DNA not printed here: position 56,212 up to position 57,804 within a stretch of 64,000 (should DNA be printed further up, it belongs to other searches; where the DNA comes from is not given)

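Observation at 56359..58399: Xylose-isomerase pseudoenzyme in an apparent operon with icmH-icmF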

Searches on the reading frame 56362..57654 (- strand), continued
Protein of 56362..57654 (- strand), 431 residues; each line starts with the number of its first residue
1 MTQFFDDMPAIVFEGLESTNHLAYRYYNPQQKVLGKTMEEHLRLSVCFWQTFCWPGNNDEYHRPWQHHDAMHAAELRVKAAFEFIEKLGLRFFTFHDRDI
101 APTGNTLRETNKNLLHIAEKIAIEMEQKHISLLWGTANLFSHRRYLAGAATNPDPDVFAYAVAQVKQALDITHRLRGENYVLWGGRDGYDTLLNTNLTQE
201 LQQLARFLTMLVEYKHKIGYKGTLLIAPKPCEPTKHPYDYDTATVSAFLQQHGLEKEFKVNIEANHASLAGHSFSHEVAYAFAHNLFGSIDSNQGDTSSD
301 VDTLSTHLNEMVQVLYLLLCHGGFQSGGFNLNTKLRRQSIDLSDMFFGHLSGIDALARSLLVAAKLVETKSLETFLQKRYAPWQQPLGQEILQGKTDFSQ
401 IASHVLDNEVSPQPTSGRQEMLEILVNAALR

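Call 16: find_encoding_contigs(protein=P0003, flank=10000, max_places=1)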
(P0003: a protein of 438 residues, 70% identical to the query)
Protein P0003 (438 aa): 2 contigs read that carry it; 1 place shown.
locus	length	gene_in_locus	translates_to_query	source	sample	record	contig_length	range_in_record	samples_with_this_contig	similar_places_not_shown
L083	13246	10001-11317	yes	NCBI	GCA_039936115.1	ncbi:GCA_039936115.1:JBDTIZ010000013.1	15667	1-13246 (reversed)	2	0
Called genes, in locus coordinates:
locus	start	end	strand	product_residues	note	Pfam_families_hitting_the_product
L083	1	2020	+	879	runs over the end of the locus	PF02702:KdpD, PF00582:Usp (faint), PF13493:DUF4118, PF13492:GAF_3 (weak), PF02518:HATPase_c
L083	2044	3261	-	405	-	PF05977:MFS_3, PF07690:MFS_1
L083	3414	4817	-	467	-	PF01546:Peptidase_M20, PF07687:M20_dimer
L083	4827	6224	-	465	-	PF12796:Ank_2, PF13606:Ank_3 (faint), PF13637:Ank_4 (weak), PF13857:Ank_5 (weak), PF13637:Ank_4 (weak), PF12796:Ank_2, PF00023:Ank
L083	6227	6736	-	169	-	-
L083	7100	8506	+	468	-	PF00083:Sugar_tr, PF06609:TRI12 (weak), PF07690:MFS_1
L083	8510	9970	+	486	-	PF00370:FGGY_N, PF02782:FGGY_C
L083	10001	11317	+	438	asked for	PF01261:AP_endonuc_2, PF27526:XylA2_C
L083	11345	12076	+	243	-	-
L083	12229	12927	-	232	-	-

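Call 17: find_encoding_contigs(protein=P0008, flank=10000, max_places=1)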
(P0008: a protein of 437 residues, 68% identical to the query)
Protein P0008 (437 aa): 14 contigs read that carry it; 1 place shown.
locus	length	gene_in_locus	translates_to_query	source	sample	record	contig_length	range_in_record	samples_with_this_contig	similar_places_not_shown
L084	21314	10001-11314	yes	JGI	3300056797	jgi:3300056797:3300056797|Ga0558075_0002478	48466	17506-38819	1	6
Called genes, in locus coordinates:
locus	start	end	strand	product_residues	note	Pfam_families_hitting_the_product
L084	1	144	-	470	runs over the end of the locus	PF00324:AA_permease, PF13520:AA_permease_2, PF13906:AA_permease_C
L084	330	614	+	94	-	PF03795:YCII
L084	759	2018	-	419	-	PF00083:Sugar_tr, PF07690:MFS_1, PF00083:Sugar_tr, PF07690:MFS_1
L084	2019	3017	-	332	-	PF02322:Cyt_bd_oxida_II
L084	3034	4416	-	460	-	PF01654:Cyt_bd_oxida_I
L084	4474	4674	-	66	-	PF04070:DUF378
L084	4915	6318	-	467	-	PF12796:Ank_2 (weak), PF13857:Ank_5, PF13637:Ank_4, PF00023:Ank, PF12796:Ank_2 (weak), PF13606:Ank_3 (weak)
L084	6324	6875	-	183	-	-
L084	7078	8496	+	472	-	PF00083:Sugar_tr, PF06609:TRI12, PF07690:MFS_1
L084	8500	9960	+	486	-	PF00370:FGGY_N, PF02782:FGGY_C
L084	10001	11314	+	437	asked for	PF01261:AP_endonuc_2 (weak), PF27526:XylA2_C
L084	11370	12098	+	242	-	PF02348:CTP_transf_3, PF12804:NTP_transf_3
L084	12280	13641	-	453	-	PF00753:Lactamase_B, PF23023:Anti-Pycsar_Apyc1 (weak), PF12706:Lactamase_B_2, PF16661:Lactamase_B_6 (weak), PF10996:Beta-Casp, PF07521:RMMBL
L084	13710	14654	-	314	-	PF01012:ETF, PF00766:ETF_alpha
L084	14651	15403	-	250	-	PF01012:ETF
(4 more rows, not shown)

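Call 18: find_encoding_contigs(protein=P0052, flank=10000, max_places=1)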
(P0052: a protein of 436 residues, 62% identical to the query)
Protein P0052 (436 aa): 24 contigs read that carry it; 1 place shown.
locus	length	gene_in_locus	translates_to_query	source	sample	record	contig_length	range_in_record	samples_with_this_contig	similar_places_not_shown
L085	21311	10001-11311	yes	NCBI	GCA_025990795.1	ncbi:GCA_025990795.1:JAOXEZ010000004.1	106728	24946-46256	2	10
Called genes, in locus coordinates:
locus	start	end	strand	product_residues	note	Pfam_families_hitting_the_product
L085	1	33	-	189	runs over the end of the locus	PF00023:Ank (faint), PF13606:Ank_3 (faint), PF13857:Ank_5 (faint), PF12796:Ank_2, PF13637:Ank_4 (weak)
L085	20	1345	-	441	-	PF12796:Ank_2, PF13857:Ank_5 (faint), PF00023:Ank (faint), PF13606:Ank_3 (faint), PF24521:Ank_KRIT1 (faint), PF13637:Ank_4 (weak), PF12796:Ank_2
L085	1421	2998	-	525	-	PF00324:AA_permease, PF13520:AA_permease_2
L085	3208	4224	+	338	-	PF08496:Peptidase_S49_N, PF01343:Peptidase_S49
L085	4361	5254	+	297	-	PF01545:Cation_efflux, PF16916:ZT_dimer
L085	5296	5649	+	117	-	PF01627:Hpt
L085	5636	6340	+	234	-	PF01209:Ubie_methyltran, PF02353:CMAS, PF05401:NodS, PF06325:PrmA, PF13489:Methyltransf_23, PF05175:MTS, PF13847:Methyltransf_31, PF08241:Methyltransf_11, +7 more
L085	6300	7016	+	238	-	PF00702:Hydrolase, PF12710:HAD (weak), PF13419:HAD_2, PF13242:Hydrolase_like (weak)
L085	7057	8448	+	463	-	PF00083:Sugar_tr, PF07690:MFS_1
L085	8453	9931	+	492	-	PF00370:FGGY_N, PF02782:FGGY_C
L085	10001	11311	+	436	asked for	PF01261:AP_endonuc_2 (weak), PF27526:XylA2_C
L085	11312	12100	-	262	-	-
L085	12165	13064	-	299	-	-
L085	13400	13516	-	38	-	-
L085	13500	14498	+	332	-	PF00365:PFK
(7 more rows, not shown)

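Call 19: find_encoding_contigs(protein=P0044, flank=10000, max_places=1)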
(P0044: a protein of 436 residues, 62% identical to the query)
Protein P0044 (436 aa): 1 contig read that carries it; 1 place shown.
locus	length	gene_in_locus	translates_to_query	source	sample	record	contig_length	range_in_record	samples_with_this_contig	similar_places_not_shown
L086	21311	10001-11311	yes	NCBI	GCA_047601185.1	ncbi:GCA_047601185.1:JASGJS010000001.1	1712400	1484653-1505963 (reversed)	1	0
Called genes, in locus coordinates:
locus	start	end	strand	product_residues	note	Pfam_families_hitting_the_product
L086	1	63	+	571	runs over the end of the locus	-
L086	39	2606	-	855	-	PF00521:DNA_topoisoIV, PF03989:DNA_gyraseA_C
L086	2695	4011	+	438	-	PF01979:Amidohydro_1, PF07969:Amidohydro_3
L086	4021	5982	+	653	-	PF16177:ACAS_N, PF00501:AMP-binding, PF13193:AMP-binding_C (weak)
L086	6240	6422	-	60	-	-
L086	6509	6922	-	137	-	-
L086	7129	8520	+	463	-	PF00083:Sugar_tr, PF07690:MFS_1, PF06609:TRI12, PF07690:MFS_1 (weak)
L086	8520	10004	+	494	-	PF00370:FGGY_N, PF02782:FGGY_C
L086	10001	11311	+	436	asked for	PF01261:AP_endonuc_2 (faint), PF27526:XylA2_C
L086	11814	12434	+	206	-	PF13462:Thioredoxin_4, PF00085:Thioredoxin (faint), PF13098:Thioredoxin_2 (weak), PF01323:DSBA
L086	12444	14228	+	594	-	PF11412:DsbD_N, PF02683:DsbD_TM, PF13386:DsbD_2 (weak), PF00085:Thioredoxin, PF13899:Thioredoxin_7, PF13098:Thioredoxin_2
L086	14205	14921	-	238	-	-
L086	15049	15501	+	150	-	PF00364:Biotin_lipoyl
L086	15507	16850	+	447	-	PF00289:Biotin_carb_N, PF02222:ATP-grasp (weak), PF02786:CPSase_L_D2, PF07478:Dala_Dala_lig_C, PF02785:Biotin_carb_C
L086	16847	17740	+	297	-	PF06325:PrmA, PF05175:MTS, PF03602:Cons_hypoth95 (faint), PF13649:Methyltransf_25 (weak), PF13847:Methyltransf_31 (weak)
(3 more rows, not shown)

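Call 31: find_encoding_contigs(protein=P0045, flank=10000, max_places=3)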
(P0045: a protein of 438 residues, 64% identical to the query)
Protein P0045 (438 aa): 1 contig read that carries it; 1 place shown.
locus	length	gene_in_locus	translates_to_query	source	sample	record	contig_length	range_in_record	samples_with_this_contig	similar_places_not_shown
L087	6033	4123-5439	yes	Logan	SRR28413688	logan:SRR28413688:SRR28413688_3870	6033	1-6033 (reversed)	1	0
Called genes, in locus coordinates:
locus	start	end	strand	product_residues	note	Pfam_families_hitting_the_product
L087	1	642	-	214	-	?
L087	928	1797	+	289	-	PF01656:CbiA, PF02374:ArsA_ATPase (faint), PF13614:AAA_31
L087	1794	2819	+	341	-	PF02195:ParB_N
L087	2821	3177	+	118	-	-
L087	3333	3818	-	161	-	-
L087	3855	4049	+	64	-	-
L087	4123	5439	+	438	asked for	PF01261:AP_endonuc_2 (weak), PF27526:XylA2_C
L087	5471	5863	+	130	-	-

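Call 33: find_homologous_proteins(query=P0045, max_evalue=1e-50)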
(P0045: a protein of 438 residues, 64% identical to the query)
Query P0045 (438 aa): 7992 proteins with E <= 1e-50 among 8000 candidates; the best 120 are listed.
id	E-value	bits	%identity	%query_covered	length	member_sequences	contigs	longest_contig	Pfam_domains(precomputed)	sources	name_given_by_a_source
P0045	6.0e-297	1002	100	100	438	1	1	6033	PF01261.31,PF27526.1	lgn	-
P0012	7.4e-203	692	69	97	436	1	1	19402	PF01261.31,PF27526.1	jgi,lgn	-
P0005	3.1e-200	684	69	96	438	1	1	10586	PF01261.31,PF27526.1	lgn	-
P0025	4.5e-200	683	68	97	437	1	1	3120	PF01261.31,PF27526.1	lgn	-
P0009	2.0e-195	668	66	98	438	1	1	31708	PF01261.31,PF27526.1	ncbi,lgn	-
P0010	4.4e-194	663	67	96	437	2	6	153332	PF01261.31,PF27526.1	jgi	jgi:xylose isomerase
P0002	7.7e-194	662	67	97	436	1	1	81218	PF01261.31,PF27526.1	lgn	-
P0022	1.3e-193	662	67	95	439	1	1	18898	PF01261.31,PF27526.1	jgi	jgi:xylose isomerase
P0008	1.4e-193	662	66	96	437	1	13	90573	PF01261.31,PF27526.1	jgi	jgi:xylose isomerase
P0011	1.4e-192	658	68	96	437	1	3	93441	PF01261.31,PF27526.1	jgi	jgi:xylose isomerase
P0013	1.5e-192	658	66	96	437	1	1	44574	PF01261.31,PF27526.1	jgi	jgi:xylose isomerase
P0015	3.9e-192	657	65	96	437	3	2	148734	PF01261.31,PF27526.1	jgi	jgi:xylose isomerase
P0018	1.7e-191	655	66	96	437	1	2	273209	PF01261.31,PF27526.1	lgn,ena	-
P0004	4.7e-190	650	66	97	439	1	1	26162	PF01261.31,PF27526.1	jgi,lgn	-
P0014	2.0e-189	648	66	96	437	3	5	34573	PF01261.31,PF27526.1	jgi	jgi:xylose isomerase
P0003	4.1e-189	647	65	96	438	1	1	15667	PF01261.31,PF27526.1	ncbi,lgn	ncbi:MAG: xylose isomerase [Gammaproteobacteria bacterium]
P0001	4.2e-180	617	64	96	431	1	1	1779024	PF01261.31,PF27526.1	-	-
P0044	3.3e-172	591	60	96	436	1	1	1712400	PF01261.31,PF27526.1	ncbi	ncbi:MAG: xylose isomerase [Gammaproteobacteria bacterium]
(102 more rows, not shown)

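Call 48: predict_structure(alignment_id=A1)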
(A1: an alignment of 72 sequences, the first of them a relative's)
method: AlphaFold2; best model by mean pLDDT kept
length: 431 residues; sequences in the alignment: 72
mean_pLDDT: 87.1   pTM: 0.89
mean pLDDT of the five models: 87.1, 86.7, 80.9, 80.7, 79.9
residues with pLDDT >= 90: 279; 70-90: 93; 50-70: 36; < 50: 23
segments of 3 or more residues with pLDDT < 50: 142-147, 231-239, 297-302
pLDDT, mean of each block of 10 residues (from residue 1): 88 97 97 98 92 65 88 95 97 90 91 96 98 81 49 85 92 96 62 77 91 98 83 45 89 95 72 86 94 58 67 96 93 83 92 95 97 96 97 98 98 95 93 82
secondary structure, 60 per line:
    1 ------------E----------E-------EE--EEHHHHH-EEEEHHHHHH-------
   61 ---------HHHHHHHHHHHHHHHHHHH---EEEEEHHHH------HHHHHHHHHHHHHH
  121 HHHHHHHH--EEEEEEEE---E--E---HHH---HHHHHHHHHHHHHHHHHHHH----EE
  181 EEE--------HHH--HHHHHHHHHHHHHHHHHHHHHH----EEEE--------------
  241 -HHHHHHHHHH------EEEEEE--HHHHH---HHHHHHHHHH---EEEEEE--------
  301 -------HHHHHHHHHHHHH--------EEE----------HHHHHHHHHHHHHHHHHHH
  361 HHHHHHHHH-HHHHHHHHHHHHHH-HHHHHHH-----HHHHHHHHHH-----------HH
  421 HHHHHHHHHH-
elements in order: H38-42 E44-47 H48-53 H70-88 E92-96 H97-100 H107-128 E131-138 H155-174 E179-183 H197-218 E223-226 H242-251 E258-263 H266-270 H274-283 E287-292 H308-320 E329-331 H342-369 H371-384 H386-392 H398-407 H419-430

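Call 63: fold_search(model_id=the predicted structure, library=pdb)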
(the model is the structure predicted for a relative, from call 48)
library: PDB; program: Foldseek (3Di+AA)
matches with E <= 10: 1556; with E <= 0.001: 298
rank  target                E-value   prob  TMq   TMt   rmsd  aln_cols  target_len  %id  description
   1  1a0c_A                3.9e-44  1.00  0.93  0.92   2.3       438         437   47  XYLOSE ISOMERASE FROM THERMOANAEROBACTERIUM THERMOSULFURIGENES (released 1998-06-03)
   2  1a0e_A                6.0e-44  1.00  0.94  0.91   2.2       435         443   49  XYLOSE ISOMERASE FROM THERMOTOGA NEAPOLITANA (released 1998-06-03)
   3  1a0d_A                1.5e-42  1.00  0.94  0.93   2.2       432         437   49  XYLOSE ISOMERASE FROM BACILLUS STEAROTHERMOPHILUS (released 1998-06-03)
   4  4xkm_A                1.4e-41  1.00  0.95  0.94   2.0       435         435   43  Crystal structure of Xylose Isomerase from an human intestinal tract microbe Bacteroides thetaiotaomicron (released 2015-12-23)
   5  5nh4_A                1.4e-41  1.00  0.95  0.94   2.1       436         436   42  Crystal structure of xylose isomerase from Piromyces E2 in complex with one Mg2+ ions and glycerol (released 2017-11-01)
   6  6t8f_A                4.0e-41  1.00  0.94  0.93   2.2       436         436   42  Crystal structure of mutant xylose isomerase (V270A/A273G) from Piromyces E2 grown in yeast, in complex with xylose (released 2020-01-29)
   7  5nh6_D                4.5e-41  1.00  0.95  0.94   2.0       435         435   42  Crystal structure of xylose isomerase from Piromyces E2 Complexed with one Mg2+ ion and xylitol (released 2017-11-01)
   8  6int_B                4.5e-41  1.00  0.89  0.93   2.3       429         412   45  xylose isomerase from Paenibacillus sp. R4 (released 2019-01-16)
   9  6int_A                2.1e-39  1.00  0.89  0.93   2.3       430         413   45  xylose isomerase from Paenibacillus sp. R4 (released 2019-01-16)
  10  1oad_A                1.6e-18  1.00  0.70  0.78   4.8       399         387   22  Glucose isomerase from Streptomyces rubiginosus in P21212 crystal form (released 2003-01-30)
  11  7bjz_A                1.7e-18  1.00  0.71  0.79   4.6       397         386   23  GLUCOSE ISOMERASE S171W in H32 (released 2021-06-16)
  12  4hhm_A                1.9e-18  1.00  0.71  0.79   4.4       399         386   22  Crystal structure of a mutant, G219A, of Glucose Isomerase from Streptomyces sp. SK (released 2013-03-27)
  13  8awv                  3.6e-18  1.00  0.72  0.79   5.0       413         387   22  Millisecond cryo-trapping by the spitrobot crystal plunger, Xylose Isomerase with Glucose at 500ms (released 2023-05-24)
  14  7dmm                  4.3e-18  1.00  0.70  0.78   4.9       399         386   21  Structure of a glucose isomerase crystal grown in an aqueous glycerol solution without any precipitants (released 2021-12-08)
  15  9r45                  4.5e-18  1.00  0.72  0.80   4.4       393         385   23  Spitrobot-2 advances time-resolvedcryo-trapping crystallography to under 25 ms: Xylose isomerase (apo state) (released 2025-12-03)
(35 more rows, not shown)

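Call 70: predict_structure(alignment_id=A2)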
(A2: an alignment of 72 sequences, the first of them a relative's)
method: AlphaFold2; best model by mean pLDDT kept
length: 436 residues; sequences in the alignment: 72
mean_pLDDT: 88.9   pTM: 0.89
mean pLDDT of the five models: 88.9, 87.3, 86.5, 85.9, 83.5
residues with pLDDT >= 90: 298; 70-90: 98; 50-70: 34; < 50: 6
segments of 3 or more residues with pLDDT < 50: 302-305
pLDDT, mean of each block of 10 residues (from residue 1): 86 96 97 98 92 77 83 93 96 96 90 95 97 96 77 84 93 97 81 68 89 98 96 65 79 95 86 78 95 79 53 85 96 88 85 91 97 95 96 97 98 97 94 90
secondary structure, 60 per line:
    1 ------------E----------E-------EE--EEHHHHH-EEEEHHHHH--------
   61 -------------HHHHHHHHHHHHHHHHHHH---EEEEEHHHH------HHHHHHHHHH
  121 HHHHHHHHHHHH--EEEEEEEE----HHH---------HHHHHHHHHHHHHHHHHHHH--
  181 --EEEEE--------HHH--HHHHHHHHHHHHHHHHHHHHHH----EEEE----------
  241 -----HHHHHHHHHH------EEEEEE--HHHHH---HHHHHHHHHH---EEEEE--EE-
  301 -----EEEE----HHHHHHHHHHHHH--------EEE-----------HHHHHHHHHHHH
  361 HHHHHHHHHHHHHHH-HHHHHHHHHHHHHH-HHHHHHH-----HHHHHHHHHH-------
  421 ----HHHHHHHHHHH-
elements in order: H38-42 E44-47 H48-52 H74-92 E96-100 H101-104 H111-132 E135-142 H159-178 E183-187 H201-222 E227-230 H246-255 E262-267 H270-274 H278-287 E291-295 E306-309 H314-326 E335-337 H349-375 H377-390 H392-398 H404-413 H425-435
